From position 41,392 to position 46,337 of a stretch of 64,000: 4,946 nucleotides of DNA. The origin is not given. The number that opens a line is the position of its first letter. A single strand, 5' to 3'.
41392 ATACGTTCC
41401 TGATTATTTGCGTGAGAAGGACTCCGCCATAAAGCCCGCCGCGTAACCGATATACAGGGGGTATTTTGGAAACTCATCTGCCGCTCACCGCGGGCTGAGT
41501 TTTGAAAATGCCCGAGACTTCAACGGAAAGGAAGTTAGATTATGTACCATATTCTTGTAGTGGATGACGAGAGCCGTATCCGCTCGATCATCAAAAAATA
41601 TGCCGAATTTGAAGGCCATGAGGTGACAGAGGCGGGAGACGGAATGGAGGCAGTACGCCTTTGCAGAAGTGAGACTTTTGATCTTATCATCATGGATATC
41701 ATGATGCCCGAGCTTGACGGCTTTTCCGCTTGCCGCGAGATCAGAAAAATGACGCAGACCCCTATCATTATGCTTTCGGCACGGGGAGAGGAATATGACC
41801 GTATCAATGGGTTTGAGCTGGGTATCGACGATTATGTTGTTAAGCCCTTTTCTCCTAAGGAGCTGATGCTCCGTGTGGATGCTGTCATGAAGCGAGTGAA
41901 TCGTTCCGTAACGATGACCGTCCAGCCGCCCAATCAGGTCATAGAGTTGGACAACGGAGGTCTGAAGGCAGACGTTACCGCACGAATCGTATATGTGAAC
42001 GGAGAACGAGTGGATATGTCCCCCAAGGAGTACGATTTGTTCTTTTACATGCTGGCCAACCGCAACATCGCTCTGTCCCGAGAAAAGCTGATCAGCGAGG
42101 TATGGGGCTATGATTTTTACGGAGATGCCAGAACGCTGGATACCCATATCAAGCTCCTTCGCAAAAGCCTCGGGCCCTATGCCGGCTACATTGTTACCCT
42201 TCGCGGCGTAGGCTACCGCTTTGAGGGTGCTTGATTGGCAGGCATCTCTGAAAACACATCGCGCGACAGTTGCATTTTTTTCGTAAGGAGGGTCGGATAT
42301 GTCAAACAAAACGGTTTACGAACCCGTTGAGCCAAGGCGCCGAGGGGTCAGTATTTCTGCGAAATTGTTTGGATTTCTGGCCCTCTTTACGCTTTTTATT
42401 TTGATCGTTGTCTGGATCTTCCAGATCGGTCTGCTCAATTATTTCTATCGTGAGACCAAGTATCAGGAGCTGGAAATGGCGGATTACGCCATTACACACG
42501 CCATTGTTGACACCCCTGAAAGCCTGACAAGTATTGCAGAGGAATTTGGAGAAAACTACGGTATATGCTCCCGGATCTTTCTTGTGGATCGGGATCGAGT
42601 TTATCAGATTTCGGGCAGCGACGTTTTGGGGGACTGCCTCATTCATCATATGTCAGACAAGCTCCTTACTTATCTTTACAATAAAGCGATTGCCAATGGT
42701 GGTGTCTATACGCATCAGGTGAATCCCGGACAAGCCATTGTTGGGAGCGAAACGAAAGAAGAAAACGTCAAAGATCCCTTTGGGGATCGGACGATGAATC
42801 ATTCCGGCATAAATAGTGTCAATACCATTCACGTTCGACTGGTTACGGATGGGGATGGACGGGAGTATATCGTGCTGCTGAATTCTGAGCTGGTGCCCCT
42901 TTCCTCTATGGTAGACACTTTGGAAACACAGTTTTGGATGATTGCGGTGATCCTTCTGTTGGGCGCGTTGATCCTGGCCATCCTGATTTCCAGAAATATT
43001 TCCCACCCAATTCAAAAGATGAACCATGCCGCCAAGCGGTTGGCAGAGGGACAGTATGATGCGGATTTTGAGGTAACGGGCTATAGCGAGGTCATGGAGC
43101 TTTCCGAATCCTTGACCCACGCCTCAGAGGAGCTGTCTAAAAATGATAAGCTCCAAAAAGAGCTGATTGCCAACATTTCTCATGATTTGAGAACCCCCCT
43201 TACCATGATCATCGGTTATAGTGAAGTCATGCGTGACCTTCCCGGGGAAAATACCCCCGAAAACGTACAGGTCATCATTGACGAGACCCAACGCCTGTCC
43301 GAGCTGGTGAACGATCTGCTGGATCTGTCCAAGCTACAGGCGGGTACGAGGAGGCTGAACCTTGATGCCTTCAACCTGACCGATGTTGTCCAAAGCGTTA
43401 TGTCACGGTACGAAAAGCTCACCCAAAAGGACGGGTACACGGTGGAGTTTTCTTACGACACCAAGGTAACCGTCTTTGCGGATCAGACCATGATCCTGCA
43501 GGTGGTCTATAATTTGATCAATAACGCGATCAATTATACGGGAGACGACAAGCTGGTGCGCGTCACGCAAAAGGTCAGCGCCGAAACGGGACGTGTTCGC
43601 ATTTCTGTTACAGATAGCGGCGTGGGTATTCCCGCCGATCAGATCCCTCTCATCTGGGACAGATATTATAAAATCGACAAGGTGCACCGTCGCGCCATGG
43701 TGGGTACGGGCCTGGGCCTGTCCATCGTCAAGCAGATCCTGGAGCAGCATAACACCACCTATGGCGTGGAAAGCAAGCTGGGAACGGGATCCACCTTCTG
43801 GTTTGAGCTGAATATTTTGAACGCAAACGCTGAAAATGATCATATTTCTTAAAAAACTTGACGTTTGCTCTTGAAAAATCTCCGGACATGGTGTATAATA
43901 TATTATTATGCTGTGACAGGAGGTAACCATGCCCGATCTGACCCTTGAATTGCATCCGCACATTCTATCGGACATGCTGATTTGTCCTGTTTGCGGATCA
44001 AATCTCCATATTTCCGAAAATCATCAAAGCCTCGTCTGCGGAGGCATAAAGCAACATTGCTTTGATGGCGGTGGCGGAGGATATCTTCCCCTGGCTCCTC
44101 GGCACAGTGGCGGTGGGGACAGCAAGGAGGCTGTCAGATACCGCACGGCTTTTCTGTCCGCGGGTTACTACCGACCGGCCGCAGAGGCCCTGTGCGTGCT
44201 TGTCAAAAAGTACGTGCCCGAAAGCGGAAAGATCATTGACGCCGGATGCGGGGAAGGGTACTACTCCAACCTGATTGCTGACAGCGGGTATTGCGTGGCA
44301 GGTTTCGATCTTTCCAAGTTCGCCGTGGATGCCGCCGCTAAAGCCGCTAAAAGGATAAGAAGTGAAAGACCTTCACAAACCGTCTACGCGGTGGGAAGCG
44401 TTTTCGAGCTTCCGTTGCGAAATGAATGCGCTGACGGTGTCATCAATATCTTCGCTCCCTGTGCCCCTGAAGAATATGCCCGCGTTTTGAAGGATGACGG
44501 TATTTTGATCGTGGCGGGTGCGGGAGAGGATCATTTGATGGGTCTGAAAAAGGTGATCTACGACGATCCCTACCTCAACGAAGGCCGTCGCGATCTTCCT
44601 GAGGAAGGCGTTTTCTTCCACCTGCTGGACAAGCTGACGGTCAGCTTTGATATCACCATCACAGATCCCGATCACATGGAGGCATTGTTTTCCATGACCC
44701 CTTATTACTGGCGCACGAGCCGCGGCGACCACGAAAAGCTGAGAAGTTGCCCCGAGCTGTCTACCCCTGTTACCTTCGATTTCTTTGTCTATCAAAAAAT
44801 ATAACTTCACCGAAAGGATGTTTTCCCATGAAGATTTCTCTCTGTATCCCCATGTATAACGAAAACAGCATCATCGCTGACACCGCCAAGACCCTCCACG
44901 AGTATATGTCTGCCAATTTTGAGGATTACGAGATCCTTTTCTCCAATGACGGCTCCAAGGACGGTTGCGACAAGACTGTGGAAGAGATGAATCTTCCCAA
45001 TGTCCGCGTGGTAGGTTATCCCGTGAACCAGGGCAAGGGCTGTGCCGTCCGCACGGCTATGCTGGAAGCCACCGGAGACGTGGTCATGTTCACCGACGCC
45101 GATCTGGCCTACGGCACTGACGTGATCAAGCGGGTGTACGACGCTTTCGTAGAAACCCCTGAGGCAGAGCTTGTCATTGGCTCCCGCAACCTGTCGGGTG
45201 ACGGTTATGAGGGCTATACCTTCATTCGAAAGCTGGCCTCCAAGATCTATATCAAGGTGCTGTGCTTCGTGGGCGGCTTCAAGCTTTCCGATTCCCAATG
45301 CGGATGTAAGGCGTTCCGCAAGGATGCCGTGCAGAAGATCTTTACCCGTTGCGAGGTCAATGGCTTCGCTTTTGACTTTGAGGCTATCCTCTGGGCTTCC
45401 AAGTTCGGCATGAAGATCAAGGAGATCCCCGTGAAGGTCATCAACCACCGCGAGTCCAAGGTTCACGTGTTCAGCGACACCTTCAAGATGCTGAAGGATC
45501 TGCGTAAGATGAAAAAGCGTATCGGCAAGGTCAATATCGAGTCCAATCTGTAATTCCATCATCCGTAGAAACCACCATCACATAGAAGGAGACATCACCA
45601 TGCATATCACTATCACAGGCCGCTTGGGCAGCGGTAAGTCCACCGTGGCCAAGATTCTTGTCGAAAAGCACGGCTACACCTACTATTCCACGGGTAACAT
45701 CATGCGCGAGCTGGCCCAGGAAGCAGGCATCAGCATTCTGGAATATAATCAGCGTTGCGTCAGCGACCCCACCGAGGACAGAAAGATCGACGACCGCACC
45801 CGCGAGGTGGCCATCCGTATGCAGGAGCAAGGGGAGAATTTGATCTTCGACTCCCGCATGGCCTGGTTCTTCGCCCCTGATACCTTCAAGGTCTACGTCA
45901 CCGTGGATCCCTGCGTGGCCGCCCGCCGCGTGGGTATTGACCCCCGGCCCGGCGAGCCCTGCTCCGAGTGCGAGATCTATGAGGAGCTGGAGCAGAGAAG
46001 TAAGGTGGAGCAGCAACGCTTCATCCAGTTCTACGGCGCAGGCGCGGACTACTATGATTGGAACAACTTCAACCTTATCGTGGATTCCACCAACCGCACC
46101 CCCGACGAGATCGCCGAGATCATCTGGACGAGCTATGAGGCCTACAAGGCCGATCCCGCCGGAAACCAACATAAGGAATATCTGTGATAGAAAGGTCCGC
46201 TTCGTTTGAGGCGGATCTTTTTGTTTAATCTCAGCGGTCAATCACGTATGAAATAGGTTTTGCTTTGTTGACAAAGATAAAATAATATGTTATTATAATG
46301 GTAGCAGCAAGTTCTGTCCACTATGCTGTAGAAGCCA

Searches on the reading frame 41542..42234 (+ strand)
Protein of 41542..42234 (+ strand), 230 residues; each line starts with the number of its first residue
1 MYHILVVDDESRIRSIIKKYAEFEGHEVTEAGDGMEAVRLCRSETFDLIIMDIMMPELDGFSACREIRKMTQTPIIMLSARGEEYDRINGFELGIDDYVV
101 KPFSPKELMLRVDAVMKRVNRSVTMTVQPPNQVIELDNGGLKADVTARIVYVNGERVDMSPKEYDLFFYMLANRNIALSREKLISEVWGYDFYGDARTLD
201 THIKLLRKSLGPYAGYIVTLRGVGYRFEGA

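Call 59: search_protein_families(library=pfam, proteins=[window:41542-42234:+], max_evalue=0.00001)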
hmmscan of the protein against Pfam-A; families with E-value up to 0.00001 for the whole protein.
window:41542-42234:+ (230 aa): 2 families
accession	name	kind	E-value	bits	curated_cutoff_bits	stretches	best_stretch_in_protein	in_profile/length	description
PF00072.30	Response_reg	-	2.8e-31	108.4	30.2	1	4-112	1-110/111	Response regulator receiver domain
PF00486.34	Trans_reg_C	-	1.6e-22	79.8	26.2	1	154-227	1-77/77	Transcriptional regulatory protein, C terminal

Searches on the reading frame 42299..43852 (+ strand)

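Call 59: search_protein_families(library=pfam, proteins=[window:42299-43852:+], max_evalue=0.00001)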
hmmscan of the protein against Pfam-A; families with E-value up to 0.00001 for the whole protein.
window:42299-43852:+ (517 aa): 3 families
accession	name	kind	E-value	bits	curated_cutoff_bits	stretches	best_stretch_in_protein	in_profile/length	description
PF02518.31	HATPase_c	-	1.2e-24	87.3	26.4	1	395-505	2-108/111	Histidine kinase-, DNA gyrase B-, and HSP90-like ATPase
PF00512.31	HisKA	-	1.7e-21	76.5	26.9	1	286-349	2-66/66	His Kinase A (phospho-acceptor) domain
PF00672.30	HAMP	-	3.1e-07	31.1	25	1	229-280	1-52/53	HAMP domain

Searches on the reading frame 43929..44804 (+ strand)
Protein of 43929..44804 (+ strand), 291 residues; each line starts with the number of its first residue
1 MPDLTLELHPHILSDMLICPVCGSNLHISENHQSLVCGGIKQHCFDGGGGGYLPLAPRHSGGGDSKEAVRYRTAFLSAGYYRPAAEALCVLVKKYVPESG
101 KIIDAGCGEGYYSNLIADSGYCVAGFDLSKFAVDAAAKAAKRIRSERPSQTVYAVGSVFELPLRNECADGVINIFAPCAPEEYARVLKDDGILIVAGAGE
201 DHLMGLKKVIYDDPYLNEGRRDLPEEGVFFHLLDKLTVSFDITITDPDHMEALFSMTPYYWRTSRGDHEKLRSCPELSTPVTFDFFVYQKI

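Call 59: search_protein_families(library=pfam, proteins=[window:43929-44804:+], max_evalue=0.00001)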
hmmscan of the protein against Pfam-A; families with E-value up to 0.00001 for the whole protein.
window:43929-44804:+ (291 aa): 3 families
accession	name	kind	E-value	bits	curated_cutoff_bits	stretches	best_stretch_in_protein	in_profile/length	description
PF08241.18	Methyltransf_11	-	2.3e-09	38.2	21.2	1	104-195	2-95/95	Methyltransferase domain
PF13649.12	Methyltransf_25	-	1.3e-08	35.8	27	1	102-189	1-95/97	Methyltransferase domain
PF13847.12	Methyltransf_31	-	1.1e-07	32.1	27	1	101-199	6-113/145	Methyltransferase domain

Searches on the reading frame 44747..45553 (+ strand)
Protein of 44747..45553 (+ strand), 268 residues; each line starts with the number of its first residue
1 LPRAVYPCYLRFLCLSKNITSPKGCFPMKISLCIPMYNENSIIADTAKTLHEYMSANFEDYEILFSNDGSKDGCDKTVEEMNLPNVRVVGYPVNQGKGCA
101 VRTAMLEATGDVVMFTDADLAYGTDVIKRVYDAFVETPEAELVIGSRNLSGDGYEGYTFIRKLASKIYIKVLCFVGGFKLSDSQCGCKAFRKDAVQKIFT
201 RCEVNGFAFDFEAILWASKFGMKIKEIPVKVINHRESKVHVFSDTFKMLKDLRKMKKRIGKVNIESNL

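Call 59: search_protein_families(library=pfam, proteins=[window:44747-45553:+], max_evalue=0.00001)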
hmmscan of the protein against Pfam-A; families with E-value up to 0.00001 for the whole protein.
window:44747-45553:+ (268 aa): 2 families
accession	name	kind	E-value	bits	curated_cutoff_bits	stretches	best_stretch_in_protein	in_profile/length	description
PF00535.33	Glycos_transf_2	-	6.8e-25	88.4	23.3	1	31-199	1-168/168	Glycosyl transferase family 2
PF13641.12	Glyco_tranf_2_3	-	1.1e-06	29.3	27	1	30-230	3-207/230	Glycosyltransferase like family 2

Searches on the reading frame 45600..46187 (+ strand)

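Call 59: search_protein_families(library=pfam, proteins=[window:45600-46187:+], max_evalue=0.00001)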
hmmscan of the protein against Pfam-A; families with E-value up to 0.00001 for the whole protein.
window:45600-46187:+ (195 aa): 5 families
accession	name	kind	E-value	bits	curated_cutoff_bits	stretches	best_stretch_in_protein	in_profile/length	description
PF13189.12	Cytidylate_kin2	-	7.9e-17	62.4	28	1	2-164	1-175/176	Cytidylate kinase-like family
PF13238.12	AAA_18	-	1.9e-14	54.6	29.4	1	3-111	1-108/128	AAA domain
PF13207.12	AAA_17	-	1.4e-11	45.3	27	1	7-87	2-80/136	AAA domain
PF02224.24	Cytidylate_kin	-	3.5e-10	40.4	26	1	3-41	1-39/211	Cytidylate kinase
PF13671.12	AAA_33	-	1.2e-07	32.6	27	0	5-85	4-77/143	AAA domain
